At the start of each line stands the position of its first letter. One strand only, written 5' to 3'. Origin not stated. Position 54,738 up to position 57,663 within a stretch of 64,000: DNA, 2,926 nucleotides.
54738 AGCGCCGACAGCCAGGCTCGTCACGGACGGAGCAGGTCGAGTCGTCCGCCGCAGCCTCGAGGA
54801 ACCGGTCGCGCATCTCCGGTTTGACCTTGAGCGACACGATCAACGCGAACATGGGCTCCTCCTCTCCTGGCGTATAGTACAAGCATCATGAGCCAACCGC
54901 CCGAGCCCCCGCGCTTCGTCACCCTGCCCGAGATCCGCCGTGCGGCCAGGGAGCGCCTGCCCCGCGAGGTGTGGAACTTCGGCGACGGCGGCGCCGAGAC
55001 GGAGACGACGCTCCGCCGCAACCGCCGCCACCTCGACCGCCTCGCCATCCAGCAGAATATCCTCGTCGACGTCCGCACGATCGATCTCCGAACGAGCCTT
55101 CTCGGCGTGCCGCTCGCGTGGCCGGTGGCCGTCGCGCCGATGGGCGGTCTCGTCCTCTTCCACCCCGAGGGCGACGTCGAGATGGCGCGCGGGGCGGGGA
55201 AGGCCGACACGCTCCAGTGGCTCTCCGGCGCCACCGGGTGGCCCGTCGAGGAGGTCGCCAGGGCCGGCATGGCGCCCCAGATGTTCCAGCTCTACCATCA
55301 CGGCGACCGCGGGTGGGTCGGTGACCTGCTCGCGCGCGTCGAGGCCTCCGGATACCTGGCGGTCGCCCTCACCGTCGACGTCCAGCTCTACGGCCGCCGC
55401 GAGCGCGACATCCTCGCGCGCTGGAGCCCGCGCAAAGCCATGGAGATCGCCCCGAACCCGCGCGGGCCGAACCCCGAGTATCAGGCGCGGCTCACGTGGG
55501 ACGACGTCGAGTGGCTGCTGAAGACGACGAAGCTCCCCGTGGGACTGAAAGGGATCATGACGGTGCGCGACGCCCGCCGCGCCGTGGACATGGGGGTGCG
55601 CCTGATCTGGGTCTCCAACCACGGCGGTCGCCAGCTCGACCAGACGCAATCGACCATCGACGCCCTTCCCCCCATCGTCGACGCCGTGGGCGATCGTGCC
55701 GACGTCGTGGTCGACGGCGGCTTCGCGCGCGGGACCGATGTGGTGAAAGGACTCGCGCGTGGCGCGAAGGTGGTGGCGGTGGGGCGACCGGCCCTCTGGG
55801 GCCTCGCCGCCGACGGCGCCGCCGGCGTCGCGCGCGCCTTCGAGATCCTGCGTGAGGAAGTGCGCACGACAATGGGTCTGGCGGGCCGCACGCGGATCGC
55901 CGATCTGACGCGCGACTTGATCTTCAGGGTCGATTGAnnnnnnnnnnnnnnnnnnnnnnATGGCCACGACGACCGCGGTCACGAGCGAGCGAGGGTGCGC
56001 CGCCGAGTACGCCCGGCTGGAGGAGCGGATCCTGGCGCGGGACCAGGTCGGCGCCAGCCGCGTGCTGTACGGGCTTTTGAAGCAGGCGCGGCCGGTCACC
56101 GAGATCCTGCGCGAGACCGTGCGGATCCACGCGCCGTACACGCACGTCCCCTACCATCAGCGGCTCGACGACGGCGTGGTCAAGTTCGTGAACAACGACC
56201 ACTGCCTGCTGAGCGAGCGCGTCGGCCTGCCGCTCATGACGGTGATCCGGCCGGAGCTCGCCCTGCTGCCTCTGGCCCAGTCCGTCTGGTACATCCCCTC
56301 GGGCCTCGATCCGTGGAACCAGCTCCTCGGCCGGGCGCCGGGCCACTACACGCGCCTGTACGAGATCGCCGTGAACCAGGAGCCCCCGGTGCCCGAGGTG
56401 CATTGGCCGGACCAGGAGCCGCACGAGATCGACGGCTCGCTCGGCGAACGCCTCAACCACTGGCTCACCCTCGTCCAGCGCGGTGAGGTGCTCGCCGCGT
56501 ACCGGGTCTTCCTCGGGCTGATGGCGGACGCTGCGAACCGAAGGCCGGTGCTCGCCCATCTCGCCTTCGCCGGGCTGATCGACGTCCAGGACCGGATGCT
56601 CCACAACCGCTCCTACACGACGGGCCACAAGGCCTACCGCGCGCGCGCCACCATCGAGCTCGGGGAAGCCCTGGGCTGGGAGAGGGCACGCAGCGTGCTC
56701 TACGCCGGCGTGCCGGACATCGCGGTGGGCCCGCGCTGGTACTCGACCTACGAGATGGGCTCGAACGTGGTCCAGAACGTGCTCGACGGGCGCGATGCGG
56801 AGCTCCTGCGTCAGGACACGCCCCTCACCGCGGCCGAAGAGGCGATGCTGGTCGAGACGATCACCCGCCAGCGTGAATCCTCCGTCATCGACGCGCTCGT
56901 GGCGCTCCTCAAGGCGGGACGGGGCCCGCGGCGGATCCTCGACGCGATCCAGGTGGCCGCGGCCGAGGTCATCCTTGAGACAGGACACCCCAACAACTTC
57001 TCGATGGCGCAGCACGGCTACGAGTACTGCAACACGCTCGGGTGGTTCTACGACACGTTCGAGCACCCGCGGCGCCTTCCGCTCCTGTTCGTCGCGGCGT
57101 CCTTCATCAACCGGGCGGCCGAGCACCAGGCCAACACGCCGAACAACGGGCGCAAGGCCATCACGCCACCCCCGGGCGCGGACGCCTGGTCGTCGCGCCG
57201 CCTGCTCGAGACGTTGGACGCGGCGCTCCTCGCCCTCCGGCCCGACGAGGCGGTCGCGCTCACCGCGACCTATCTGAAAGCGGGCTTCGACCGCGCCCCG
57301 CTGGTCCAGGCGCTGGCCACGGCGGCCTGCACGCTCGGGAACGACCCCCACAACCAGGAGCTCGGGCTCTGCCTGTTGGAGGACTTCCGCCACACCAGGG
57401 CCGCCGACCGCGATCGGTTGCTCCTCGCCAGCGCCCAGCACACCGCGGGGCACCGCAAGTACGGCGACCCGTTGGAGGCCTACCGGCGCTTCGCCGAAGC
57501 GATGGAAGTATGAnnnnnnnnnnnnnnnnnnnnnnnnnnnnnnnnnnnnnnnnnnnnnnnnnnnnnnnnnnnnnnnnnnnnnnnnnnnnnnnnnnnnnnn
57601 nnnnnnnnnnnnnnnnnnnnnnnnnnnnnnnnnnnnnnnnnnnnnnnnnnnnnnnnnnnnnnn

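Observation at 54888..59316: Compact operon: FMN 2-hydroxyacid dehydrogenase, uncharacterised 517-aa protein, di-heme cytochrome c peroxidase/MauG-like lipoprotein, small secreted protein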

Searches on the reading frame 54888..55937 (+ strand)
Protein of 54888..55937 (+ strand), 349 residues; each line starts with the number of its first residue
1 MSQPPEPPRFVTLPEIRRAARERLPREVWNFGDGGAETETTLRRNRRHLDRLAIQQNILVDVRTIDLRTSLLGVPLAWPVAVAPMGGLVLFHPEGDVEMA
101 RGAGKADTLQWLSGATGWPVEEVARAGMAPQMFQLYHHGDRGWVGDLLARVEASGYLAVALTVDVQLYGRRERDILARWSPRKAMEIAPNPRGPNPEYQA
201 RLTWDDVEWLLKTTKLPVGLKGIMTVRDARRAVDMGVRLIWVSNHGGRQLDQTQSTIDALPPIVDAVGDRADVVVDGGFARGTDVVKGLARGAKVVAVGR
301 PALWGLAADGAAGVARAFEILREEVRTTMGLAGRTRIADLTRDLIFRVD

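Call 6: search_protein_families(library=pfam, proteins=[window:54888-55937:+], max_evalue=0.01)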
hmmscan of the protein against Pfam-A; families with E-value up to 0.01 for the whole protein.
window:54888-55937:+ (349 aa): 1 family
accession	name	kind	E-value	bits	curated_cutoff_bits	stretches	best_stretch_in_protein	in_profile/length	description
PF01070.24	FMN_dh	-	3.8e-113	378.5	24.9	1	20-345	1-348/350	FMN-dependent dehydrogenase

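Call 7: search_protein_families(library=ncbifam, proteins=[window:54888-55937:+], max_evalue=0.1)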
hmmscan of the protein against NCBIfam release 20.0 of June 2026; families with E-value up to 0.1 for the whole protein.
window:54888-55937:+ (349 aa): 5 families
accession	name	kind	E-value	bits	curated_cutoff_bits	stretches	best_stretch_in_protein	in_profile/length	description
NF008398.0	PRK11197.1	subfamily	1.6e-72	244.4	376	2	198-345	228-375/381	L-lactate dehydrogenase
TIGR03966.1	actino_HemFlav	equivalog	4.6e-66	223.1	470.85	2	202-345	234-377/385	pre-mycofactocin synthase MftD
NF033901.1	L_lactate_LldD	exception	1.1e-62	212.3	550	2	198-345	228-375/377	FMN-dependent L-lactate dehydrogenase LldD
TIGR02708.1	L_lactate_ox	equivalog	6.6e-55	186.6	645.5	1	15-341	18-354/367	L-lactate oxidase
TIGR02151.1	IPP_isom_2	equivalog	9e-12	44.6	281.3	1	255-343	245-332/338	type 2 isopentenyl-diphosphate Delta-isomerase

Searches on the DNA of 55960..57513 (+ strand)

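Call 78: search_rna_families(source=L004, start=8900, end=9250, threshold=evalue, max_evalue=1)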
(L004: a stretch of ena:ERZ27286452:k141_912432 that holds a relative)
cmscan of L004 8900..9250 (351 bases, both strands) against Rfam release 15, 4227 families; matches with E-value up to 1: 0.
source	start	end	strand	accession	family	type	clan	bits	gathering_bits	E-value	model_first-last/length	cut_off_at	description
